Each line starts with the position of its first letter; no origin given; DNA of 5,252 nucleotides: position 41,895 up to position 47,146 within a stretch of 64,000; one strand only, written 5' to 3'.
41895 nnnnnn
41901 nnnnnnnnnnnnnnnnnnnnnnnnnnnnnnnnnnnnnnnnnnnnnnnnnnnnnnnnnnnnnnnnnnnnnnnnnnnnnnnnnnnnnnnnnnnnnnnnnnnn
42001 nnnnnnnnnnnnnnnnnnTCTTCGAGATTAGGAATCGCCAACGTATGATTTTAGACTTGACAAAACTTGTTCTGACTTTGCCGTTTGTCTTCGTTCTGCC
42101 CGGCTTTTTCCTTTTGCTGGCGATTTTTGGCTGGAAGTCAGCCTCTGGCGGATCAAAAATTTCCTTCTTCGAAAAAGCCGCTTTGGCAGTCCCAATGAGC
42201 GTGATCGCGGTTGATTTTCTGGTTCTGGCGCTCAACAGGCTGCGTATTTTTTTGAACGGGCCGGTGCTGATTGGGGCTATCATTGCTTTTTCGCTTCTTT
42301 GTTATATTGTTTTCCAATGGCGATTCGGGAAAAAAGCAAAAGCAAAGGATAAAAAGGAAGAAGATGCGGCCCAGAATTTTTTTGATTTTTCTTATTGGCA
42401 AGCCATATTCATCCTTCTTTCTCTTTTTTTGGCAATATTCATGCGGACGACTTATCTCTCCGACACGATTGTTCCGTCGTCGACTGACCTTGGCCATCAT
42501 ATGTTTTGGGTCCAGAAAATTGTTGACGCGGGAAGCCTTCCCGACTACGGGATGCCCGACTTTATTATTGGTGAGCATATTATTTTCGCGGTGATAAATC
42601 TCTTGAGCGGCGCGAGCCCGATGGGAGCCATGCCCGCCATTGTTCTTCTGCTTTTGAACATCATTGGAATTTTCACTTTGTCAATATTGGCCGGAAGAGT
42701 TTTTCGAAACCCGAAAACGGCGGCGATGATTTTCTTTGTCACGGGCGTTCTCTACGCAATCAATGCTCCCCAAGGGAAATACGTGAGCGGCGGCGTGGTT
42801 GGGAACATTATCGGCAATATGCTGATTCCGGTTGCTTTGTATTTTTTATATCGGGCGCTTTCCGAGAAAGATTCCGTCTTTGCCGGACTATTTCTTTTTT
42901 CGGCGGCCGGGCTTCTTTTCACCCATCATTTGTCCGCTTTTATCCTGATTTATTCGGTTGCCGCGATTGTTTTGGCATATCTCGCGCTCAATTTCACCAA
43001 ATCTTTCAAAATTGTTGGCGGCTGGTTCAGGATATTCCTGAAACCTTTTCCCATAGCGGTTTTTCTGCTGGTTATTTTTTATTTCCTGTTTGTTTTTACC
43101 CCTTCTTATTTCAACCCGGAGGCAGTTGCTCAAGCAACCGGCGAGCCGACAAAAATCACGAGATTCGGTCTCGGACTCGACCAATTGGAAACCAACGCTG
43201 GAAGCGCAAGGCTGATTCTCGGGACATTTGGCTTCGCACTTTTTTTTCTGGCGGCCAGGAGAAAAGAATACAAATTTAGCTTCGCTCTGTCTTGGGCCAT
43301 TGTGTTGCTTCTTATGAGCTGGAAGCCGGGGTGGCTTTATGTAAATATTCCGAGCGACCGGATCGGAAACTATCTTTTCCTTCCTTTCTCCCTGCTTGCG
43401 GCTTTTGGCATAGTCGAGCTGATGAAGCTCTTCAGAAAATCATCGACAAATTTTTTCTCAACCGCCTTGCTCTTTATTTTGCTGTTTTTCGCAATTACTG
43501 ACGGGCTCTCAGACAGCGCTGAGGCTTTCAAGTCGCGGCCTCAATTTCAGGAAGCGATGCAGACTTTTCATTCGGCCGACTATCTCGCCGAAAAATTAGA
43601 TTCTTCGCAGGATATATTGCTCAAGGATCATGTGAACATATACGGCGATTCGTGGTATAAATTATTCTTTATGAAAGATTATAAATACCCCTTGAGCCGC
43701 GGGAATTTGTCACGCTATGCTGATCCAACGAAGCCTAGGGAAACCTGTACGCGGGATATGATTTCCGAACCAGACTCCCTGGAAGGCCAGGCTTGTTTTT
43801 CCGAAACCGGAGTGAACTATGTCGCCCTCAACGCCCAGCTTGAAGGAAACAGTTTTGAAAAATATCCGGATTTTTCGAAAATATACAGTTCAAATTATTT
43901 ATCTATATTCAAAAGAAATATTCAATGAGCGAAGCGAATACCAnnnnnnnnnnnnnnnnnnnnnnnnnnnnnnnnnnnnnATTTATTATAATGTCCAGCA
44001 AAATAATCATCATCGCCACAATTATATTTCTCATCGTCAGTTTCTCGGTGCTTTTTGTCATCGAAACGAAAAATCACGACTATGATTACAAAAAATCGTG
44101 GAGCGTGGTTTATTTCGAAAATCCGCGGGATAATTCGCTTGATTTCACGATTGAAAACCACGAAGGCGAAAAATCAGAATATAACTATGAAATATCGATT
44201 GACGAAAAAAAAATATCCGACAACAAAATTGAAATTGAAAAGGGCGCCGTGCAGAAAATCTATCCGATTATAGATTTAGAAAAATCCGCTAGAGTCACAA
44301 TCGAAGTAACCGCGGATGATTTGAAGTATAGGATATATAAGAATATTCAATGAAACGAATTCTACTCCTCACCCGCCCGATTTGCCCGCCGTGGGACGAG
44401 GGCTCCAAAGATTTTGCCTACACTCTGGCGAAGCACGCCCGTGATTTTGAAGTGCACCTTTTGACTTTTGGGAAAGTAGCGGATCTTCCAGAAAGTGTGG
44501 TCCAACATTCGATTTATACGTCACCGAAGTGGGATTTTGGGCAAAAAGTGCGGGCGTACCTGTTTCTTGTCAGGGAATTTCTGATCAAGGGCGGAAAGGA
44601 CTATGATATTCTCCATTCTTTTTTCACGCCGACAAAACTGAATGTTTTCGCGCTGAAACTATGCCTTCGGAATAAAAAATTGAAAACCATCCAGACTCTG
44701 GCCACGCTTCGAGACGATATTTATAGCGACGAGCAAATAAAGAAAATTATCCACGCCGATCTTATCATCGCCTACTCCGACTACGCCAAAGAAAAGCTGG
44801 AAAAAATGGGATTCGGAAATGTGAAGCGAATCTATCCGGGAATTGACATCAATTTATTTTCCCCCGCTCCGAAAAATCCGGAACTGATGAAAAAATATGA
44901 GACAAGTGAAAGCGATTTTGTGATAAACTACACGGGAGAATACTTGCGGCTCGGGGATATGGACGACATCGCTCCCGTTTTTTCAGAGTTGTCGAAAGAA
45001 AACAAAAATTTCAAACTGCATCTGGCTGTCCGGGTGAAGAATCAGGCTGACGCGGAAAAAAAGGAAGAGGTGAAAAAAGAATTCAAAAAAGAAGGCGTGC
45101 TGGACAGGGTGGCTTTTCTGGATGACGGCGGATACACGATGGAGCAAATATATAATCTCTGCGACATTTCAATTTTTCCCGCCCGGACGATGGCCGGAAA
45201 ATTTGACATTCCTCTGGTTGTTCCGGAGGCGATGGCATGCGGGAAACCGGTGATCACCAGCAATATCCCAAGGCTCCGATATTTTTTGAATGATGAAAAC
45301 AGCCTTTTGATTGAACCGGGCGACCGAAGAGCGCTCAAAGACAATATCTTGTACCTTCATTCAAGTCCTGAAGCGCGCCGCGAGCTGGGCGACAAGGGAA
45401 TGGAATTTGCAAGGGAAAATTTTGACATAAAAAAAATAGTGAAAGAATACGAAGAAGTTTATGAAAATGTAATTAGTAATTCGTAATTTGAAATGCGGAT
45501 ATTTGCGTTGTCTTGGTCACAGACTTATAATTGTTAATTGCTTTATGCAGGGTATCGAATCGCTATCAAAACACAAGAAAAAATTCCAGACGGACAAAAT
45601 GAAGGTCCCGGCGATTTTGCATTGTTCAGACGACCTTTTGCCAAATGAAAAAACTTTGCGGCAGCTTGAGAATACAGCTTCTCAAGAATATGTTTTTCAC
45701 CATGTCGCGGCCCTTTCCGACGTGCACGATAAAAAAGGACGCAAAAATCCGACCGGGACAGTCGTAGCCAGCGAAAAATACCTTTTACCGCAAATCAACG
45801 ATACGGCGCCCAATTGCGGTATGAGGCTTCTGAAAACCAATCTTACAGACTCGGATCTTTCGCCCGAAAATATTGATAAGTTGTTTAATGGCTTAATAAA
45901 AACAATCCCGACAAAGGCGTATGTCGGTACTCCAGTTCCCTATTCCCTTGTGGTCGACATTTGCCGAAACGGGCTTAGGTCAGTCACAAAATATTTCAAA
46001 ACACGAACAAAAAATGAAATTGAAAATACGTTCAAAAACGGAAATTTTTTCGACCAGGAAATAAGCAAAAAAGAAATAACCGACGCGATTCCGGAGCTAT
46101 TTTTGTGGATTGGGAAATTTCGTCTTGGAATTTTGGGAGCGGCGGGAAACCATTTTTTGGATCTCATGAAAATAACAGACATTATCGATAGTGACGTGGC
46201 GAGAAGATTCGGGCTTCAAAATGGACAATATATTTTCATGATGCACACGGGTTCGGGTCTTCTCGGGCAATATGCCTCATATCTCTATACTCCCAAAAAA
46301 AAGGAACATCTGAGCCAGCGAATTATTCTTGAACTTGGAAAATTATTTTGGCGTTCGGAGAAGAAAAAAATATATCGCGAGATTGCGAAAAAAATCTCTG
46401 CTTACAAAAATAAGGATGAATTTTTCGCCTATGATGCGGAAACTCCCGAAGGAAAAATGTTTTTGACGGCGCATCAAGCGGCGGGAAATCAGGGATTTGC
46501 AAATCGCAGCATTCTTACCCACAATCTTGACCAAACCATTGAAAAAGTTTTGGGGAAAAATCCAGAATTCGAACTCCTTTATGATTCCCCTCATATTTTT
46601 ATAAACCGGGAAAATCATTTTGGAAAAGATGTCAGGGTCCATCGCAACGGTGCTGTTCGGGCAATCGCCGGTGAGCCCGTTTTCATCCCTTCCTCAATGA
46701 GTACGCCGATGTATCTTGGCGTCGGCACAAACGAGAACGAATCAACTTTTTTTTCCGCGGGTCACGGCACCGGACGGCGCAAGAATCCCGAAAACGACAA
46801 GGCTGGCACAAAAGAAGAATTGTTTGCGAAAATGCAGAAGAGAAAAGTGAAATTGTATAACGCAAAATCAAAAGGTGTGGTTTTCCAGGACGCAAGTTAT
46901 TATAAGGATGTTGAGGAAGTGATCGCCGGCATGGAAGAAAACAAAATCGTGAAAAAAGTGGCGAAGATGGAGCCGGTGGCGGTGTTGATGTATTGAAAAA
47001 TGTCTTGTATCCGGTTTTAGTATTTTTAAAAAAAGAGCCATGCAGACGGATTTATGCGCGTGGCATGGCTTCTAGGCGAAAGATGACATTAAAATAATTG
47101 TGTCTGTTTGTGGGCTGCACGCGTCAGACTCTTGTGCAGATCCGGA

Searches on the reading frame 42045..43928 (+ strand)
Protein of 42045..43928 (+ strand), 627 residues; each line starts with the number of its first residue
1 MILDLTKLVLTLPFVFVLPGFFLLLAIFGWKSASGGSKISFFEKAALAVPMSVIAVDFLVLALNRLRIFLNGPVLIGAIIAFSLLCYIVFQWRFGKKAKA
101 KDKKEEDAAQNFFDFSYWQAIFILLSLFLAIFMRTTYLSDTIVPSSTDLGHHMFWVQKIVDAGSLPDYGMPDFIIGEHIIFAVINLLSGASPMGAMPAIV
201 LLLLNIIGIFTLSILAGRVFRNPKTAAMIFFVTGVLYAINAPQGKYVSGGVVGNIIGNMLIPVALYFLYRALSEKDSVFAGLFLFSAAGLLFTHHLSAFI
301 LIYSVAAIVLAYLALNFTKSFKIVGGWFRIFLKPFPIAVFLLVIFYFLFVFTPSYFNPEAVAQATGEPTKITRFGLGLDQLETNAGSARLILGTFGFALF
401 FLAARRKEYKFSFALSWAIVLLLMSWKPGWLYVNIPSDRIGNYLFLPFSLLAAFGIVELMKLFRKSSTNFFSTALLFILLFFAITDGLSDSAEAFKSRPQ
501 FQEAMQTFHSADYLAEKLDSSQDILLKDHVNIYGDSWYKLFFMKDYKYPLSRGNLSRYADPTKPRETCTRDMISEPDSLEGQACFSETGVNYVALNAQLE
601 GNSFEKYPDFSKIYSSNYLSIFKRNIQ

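Call 56: search_protein_families(library=pfam, proteins=[window:42045-43928:+], max_evalue=0.0001)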
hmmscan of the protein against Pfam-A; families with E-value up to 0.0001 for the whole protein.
window:42045-43928:+ (627 aa): 1 family
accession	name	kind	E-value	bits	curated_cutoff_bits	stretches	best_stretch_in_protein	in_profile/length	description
PF07760.16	DUF1616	-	7e-06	25.9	31.6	1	7-93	23-116/307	Protein of unknown function (DUF1616)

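Call 58: search_protein_families(library=ncbifam, proteins=[window:42045-43928:+], max_evalue=0.00001)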
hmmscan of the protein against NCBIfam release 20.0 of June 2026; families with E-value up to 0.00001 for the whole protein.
window:42045-43928:+ (627 aa): 0 families

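Call 93: search_protein_families(library=pfam, proteins=[window:42045-43928:+], max_evalue=1)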
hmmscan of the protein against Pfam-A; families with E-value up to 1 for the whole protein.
window:42045-43928:+ (627 aa): 1 family
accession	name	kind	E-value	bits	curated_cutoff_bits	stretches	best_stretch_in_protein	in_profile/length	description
PF07760.16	DUF1616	-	7e-06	25.9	31.6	1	7-93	23-116/307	Protein of unknown function (DUF1616)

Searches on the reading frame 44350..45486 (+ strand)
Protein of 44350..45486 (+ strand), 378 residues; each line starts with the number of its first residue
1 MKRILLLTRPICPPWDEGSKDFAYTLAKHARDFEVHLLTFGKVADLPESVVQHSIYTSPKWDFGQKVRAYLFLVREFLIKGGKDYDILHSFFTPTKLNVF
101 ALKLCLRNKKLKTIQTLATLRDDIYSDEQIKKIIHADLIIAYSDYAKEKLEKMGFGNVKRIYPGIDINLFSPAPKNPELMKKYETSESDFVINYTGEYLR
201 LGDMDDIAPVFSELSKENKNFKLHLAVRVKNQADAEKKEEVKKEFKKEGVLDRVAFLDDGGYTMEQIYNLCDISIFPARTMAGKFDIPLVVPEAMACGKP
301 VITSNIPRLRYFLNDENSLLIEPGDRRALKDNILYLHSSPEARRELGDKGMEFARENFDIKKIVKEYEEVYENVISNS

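Call 56: search_protein_families(library=pfam, proteins=[window:44350-45486:+], max_evalue=0.0001)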
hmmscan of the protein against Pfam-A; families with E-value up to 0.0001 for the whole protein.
window:44350-45486:+ (378 aa): 4 families
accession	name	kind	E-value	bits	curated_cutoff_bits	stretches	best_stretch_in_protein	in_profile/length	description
PF00534.26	Glycos_transf_1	-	1.2e-17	64.4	26.4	1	177-350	3-169/172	Glycosyl transferases group 1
PF13692.12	Glyco_trans_1_4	-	4.2e-16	59.9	27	1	205-337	18-140/142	Glycosyl transferases group 1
PF13439.12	Glyco_transf_4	-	9.3e-09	36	28.5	1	23-168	8-169/170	Glycosyltransferase Family 4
PF13524.12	Glyco_trans_1_2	-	8.4e-07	29.5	25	1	264-367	40-142/144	Glycosyl transferase-like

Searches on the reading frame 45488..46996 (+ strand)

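Call 56: search_protein_families(library=pfam, proteins=[window:45488-46996:+], max_evalue=0.0001)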
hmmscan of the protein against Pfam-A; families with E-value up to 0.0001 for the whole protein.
window:45488-46996:+ (502 aa): 1 family
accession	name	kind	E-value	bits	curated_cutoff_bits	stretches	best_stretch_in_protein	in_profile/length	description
PF01139.22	RtcB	-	6.2e-67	227.1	27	1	59-500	1-424/426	tRNA-splicing ligase RtcB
